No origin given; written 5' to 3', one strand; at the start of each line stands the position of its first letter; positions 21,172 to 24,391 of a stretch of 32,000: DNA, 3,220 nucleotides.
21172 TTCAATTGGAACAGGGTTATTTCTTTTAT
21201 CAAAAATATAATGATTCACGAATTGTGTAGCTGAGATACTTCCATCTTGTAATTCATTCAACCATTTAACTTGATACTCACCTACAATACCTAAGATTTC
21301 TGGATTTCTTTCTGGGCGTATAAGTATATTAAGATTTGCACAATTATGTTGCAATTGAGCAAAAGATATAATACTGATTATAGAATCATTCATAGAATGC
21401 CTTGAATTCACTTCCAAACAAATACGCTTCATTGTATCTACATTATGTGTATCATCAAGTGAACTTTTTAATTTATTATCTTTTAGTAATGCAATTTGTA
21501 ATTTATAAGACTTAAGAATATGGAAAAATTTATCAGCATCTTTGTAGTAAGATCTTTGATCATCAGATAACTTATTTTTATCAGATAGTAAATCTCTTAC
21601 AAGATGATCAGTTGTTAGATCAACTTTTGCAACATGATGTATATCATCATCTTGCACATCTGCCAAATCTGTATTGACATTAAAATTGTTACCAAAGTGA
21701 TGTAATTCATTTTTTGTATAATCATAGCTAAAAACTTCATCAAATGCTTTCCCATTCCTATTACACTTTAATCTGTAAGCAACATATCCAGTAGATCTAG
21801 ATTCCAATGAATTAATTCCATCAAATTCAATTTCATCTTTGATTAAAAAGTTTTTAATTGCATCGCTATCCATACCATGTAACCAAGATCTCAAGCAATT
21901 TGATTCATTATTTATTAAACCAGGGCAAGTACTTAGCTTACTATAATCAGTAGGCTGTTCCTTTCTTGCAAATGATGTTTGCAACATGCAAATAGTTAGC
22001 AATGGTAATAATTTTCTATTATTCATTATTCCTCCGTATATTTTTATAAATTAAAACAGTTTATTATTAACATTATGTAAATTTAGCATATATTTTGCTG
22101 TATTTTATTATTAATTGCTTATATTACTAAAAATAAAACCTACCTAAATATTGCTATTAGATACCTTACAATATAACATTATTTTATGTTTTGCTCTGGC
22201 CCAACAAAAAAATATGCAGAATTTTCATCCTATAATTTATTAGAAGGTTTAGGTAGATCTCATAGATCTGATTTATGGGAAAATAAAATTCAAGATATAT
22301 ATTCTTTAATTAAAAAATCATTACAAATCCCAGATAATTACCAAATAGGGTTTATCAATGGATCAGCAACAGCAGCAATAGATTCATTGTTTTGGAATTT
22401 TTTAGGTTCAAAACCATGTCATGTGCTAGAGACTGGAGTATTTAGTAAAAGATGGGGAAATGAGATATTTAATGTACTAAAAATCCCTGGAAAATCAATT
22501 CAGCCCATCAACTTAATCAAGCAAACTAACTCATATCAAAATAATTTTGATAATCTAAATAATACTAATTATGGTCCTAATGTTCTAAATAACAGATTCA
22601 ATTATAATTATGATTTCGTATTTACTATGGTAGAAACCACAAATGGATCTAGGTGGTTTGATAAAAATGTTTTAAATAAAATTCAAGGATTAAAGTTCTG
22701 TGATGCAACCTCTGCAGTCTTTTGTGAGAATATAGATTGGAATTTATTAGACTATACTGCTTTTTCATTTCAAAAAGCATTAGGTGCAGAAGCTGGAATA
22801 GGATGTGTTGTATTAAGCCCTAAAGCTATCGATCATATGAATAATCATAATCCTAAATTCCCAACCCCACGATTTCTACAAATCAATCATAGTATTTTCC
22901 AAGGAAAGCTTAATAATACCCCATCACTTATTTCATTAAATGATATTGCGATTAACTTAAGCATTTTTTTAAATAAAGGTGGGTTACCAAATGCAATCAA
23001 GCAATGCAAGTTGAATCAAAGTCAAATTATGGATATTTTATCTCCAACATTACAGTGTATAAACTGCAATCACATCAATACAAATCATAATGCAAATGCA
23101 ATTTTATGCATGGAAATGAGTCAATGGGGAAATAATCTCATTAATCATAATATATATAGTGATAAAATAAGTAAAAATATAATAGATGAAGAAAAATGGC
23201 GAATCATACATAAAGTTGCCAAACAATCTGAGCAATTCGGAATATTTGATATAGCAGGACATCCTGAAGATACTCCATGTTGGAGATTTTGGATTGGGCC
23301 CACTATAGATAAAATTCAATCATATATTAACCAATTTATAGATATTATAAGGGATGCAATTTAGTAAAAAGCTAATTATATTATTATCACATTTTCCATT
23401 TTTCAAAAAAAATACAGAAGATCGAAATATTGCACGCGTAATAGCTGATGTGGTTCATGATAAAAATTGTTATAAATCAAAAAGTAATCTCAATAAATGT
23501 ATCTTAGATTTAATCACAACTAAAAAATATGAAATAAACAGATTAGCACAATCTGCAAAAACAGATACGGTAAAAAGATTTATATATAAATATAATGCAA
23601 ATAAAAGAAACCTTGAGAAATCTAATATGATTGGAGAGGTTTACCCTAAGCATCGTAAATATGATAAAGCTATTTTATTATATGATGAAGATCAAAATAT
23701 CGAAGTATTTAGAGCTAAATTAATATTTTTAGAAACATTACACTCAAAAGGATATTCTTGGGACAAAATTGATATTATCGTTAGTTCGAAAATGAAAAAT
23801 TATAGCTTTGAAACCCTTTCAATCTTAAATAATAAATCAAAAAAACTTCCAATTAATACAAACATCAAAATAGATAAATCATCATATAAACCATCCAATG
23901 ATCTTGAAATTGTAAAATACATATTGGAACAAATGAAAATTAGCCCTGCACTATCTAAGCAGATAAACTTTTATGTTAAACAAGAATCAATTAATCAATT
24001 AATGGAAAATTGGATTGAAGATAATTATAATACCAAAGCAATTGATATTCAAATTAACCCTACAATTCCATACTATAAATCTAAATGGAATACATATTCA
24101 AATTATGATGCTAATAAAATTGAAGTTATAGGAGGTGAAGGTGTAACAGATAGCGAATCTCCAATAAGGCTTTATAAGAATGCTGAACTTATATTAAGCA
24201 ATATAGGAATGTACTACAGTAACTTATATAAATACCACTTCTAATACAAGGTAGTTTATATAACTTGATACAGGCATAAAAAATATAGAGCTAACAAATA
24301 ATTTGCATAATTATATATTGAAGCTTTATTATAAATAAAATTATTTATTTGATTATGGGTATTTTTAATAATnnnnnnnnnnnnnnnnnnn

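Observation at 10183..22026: Undescribed family of giant Sec-exported proteins: two divergent paralogs bracketing a housekeeping block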

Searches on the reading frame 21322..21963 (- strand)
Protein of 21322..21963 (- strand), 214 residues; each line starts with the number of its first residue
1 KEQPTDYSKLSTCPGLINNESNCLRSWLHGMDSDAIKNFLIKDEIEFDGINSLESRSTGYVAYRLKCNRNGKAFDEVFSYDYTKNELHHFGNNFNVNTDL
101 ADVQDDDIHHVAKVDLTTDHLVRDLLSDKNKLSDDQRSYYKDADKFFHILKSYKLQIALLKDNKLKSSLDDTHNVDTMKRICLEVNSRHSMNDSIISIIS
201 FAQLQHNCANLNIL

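Call 45: predict_structure(alignment_id=A5)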
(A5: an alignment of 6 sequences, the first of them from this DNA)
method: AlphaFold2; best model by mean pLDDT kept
length: 214 residues; sequences in the alignment: 6
mean_pLDDT: 75.2   pTM: 0.78
mean pLDDT of the five models: 75.2, 74.8, 73.0, 72.0, 69.6
residues with pLDDT >= 90: 32; 70-90: 110; 50-70: 46; < 50: 26
segments of 3 or more residues with pLDDT < 50: 42-46, 50-58, 101-110
pLDDT, mean of each block of 10 residues (from residue 1): 66 82 82 58 47 46 82 86 83 63 47 62 85 90 91 87 83 77 91 90 85 64
secondary structure, 60 per line:
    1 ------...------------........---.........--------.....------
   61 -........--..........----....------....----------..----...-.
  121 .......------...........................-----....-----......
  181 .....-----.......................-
elements in order: H22-29 H33-41 H50-54 E62-69 E72-81 E86-89 H96-99 H122-127 H134-160 H166-169 H175-185 H191-213

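Call 48: fold_search(model_id=the predicted structure, library=pdb)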
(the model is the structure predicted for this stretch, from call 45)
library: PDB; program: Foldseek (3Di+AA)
matches with E <= 10: 151; with E <= 0.001: 0
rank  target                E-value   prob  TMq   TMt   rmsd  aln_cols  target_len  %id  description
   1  6hek_A                1.6e+00  0.03  0.12  0.07  28.9       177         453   12  Structure of human USP28 bound to Ubiquitin-PA (released 2019-03-27)
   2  6hek_C                1.6e+00  0.02  0.12  0.07  28.9       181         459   13  Structure of human USP28 bound to Ubiquitin-PA (released 2019-03-27)
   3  6nii_B                2.3e+00  0.08  0.12  0.14   9.1        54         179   15  Crystal structure of RavD (residues 1-200) from Legionella pneumophila (strain Corby) (released 2019-05-22)
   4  6r1b_B                3.1e+00  0.06  0.14  0.08  19.8       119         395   11  Crystal structure of UgpB from Mycobacterium tuberculosis in complex with glycerophosphocholine (released 2019-09-04)
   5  7d3e_B                3.1e+00  0.02  0.15  0.13  15.2       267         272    8  Cryo-EM structure of human DUOX1-DUOXA1 in low-calcium state (released 2020-12-09)
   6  6njd_B                3.3e+00  0.06  0.12  0.14  11.2        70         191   16  Crystal structure of RavD (residues 1-200) from Legionella pneumophila (strain Corby) complexed with Met-1 linked di-u (released 2019-05-22)
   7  6njd_D                3.5e+00  0.06  0.12  0.14  11.1        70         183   16  Crystal structure of RavD (residues 1-200) from Legionella pneumophila (strain Corby) complexed with Met-1 linked di-u (released 2019-05-22)
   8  6ka2_C                3.5e+00  0.05  0.19  0.24  13.5       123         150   14  Crystal structure of a Thebaine synthase from Papaver somniferum in complex with TBN (released 2020-06-24)
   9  4l5g_B                3.5e+00  0.03  0.15  0.19  15.6       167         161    9  Crystal structure of Thermus thermophilus CarD (released 2013-07-31)
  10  2lcc_MODEL_1_A        3.8e+00  0.03  0.10  0.21  10.4        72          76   10  Solution structure of RBBP1 chromobarrel domain (released 2012-02-08)
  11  6hel_B                3.8e+00  0.02  0.12  0.07  23.6       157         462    9  Structure of human USP25 (released 2019-03-27)
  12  8w34_B                3.8e+00  0.02  0.14  0.14  20.1       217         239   11  HIV-1 intasome core assembled with wild-type integrase, 1F (released 2024-04-17)
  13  6h4i_C                3.8e+00  0.02  0.13  0.07  30.4       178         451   11  Usp28 catalytic domain apo (released 2019-03-27)
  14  2dhk_MODEL_1_A        4.0e+00  0.08  0.14  0.22   3.5        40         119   20  Solution structure of the PH domain of TBC1 domain family member 2 protein from human (released 2006-09-24)
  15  6kp3_B                4.0e+00  0.06  0.14  0.23  10.6        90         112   14  STRUCTURE OF SENDAI VIRUS Y3/ALIX-BRO1 DOMAIN COMPLEX (released 2020-08-19)
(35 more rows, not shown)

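Call 53: search_solved_structures(query=A5, max_evalue=10, show_alignments=3)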
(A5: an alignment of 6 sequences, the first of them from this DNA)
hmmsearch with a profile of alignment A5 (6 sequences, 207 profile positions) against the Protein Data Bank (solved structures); distinct sequences matched with E-value up to 10: 0.

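Call 54: search_protein_families(library=pfam, alignment_id=A5, max_evalue=10)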
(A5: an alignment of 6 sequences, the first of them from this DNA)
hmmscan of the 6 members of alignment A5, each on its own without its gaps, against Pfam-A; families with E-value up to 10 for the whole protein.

A. member 1, seq(214 aa): 1 family
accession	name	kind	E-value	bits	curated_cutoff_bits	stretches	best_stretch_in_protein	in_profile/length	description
PF01571.26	GCV_T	-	0.059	13.1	25.6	1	50-118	67-136/255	Aminomethyltransferase folate-binding domain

B. families by the number of members that match (of 6 scanned): 7 families
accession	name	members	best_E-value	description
PF08463.15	EcoEI_R_C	1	0.014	EcoEI R protein C-terminal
PF11649.13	T4_neck-protein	1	0.051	Virus neck protein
PF01571.26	GCV_T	1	0.059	Aminomethyltransferase folate-binding domain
PF14970.11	TEDC1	1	0.071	Tubulin epsilon and delta complex protein 1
PF17470.7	Gp45_2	1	0.096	Phage gene product 45.2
PF00482.28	T2SSF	1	0.34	Type II secretion system (T2SS), protein F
PF01658.22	Inos-1-P_synth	1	0.9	Myo-inositol-1-phosphate synthase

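Call 84: fold_search(model_id=the predicted structure, library=viral)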
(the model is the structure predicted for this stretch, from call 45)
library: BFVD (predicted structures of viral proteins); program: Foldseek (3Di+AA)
matches with E <= 10: 231; with E <= 0.001: 0
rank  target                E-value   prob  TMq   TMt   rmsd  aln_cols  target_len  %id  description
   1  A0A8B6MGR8            4.9e-01  0.06  0.13  0.13  18.9       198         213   13  (no name in the UniProt tables at hand)
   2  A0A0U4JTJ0            7.1e-01  0.08  0.18  0.13  18.4       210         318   12  (no name in the UniProt tables at hand)
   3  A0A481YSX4            7.9e-01  0.08  0.17  0.19  18.4       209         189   11  Lecithin retinol acyltransferase [Marseillevirus LCMAC101]
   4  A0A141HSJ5            9.2e-01  0.04  0.14  0.14  20.9       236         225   12  (no name in the UniProt tables at hand)
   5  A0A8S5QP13            9.2e-01  0.03  0.10  0.11  20.9       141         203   18  DUF551 domain-containing protein [Siphoviridae sp. ct8LX107]
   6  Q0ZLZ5                1.3e+00  0.14  0.12  0.06   8.5        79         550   11  Nicking endonuclease Nt.CviQII [Paramecium bursaria Chlorella virus NY2A]
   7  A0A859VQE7            1.3e+00  0.10  0.12  0.32  10.5        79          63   13  (no name in the UniProt tables at hand)
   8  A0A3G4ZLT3            1.3e+00  0.06  0.15  0.19  14.2       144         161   15  Uncharacterized protein [Terrestrivirus sp.]
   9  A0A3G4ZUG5            1.4e+00  0.54  0.27  0.10   7.8        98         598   16  Uncharacterized protein (Fragment) [Barrevirus sp.]
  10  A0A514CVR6            1.4e+00  0.06  0.10  0.11  15.4       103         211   11  Uncharacterized protein [Achromobacter phage vB_AxyP_19-32_Axy21]
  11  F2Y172                1.4e+00  0.02  0.15  0.11  19.0       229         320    9  (no name in the UniProt tables at hand)
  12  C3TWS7                1.5e+00  0.04  0.14  0.12  14.3       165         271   16  Uncharacterized protein [Euproctis pseudoconspersa nucleopolyhedrovirus]
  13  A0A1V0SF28            1.5e+00  0.21  0.15  0.12   4.2        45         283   11  Uncharacterized protein [Hokovirus HKV1]
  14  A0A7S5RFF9            1.5e+00  0.05  0.13  0.20  13.4       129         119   14  Uncharacterized protein [Rhizobium phage RHph_I1_6]
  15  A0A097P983            1.8e+00  0.11  0.22  0.18  20.3       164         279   12  Bro-4 [Sucra jujuba nucleopolyhedrovirus]
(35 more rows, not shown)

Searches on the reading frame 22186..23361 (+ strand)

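Call 7: search_protein_families(library=ncbifam, proteins=[window:22186-23361:+])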
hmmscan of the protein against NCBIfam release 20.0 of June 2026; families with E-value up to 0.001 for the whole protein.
window:22186-23361:+ (392 aa): 7 families
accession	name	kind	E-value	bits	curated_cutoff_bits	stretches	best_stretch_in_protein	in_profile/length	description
NF002841.0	PRK03080.1-2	equivalog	4.9e-61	206.8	477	1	2-377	16-367/389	phosphoserine transaminase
TIGR01365.1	serC_2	equivalog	4.1e-45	154.5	448.2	1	2-376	7-357/374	phosphoserine transaminase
TIGR01364.1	serC_1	equivalog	8e-19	67.7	443.6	1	25-285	37-276/358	phosphoserine transaminase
NF003764.0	PRK05355.1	equivalog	2.9e-18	65.9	253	1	24-284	39-274/357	3-phosphoserine/phosphohydroxythreonine transaminase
TIGR01366.1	serC_3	equivalog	2.1e-09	37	401.65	1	166-279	154-271/361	phosphoserine transaminase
NF009112.0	PRK12462.1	equivalog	3.9e-07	29.2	563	1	22-273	39-269/365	phosphoserine transaminase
TIGR03301.1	PhnW-AepZ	equivalog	0.00022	20.8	360.8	0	40-285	38-275/355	2-aminoethylphosphonate aminotransferase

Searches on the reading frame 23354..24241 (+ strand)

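Call 7: search_protein_families(library=ncbifam, proteins=[window:23354-24241:+])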
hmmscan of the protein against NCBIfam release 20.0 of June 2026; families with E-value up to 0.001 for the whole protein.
window:23354-24241:+ (296 aa): 0 families

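Call 75: search_protein_families(library=pfam, proteins=[window:23354-24241:+], max_evalue=0.001)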
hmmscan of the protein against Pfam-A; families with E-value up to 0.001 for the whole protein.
window:23354-24241:+ (296 aa): 0 families

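Call 92: search_protein_families(library=ncbifam, proteins=[window:23354-24241:+], max_evalue=0.1)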
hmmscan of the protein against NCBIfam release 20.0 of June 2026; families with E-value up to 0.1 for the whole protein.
window:23354-24241:+ (296 aa): 1 family
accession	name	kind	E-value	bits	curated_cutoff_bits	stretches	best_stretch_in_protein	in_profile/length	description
NF004363.0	PRK05738.2-4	equivalog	0.093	13.3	81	0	187-238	10-61/96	50S ribosomal protein L23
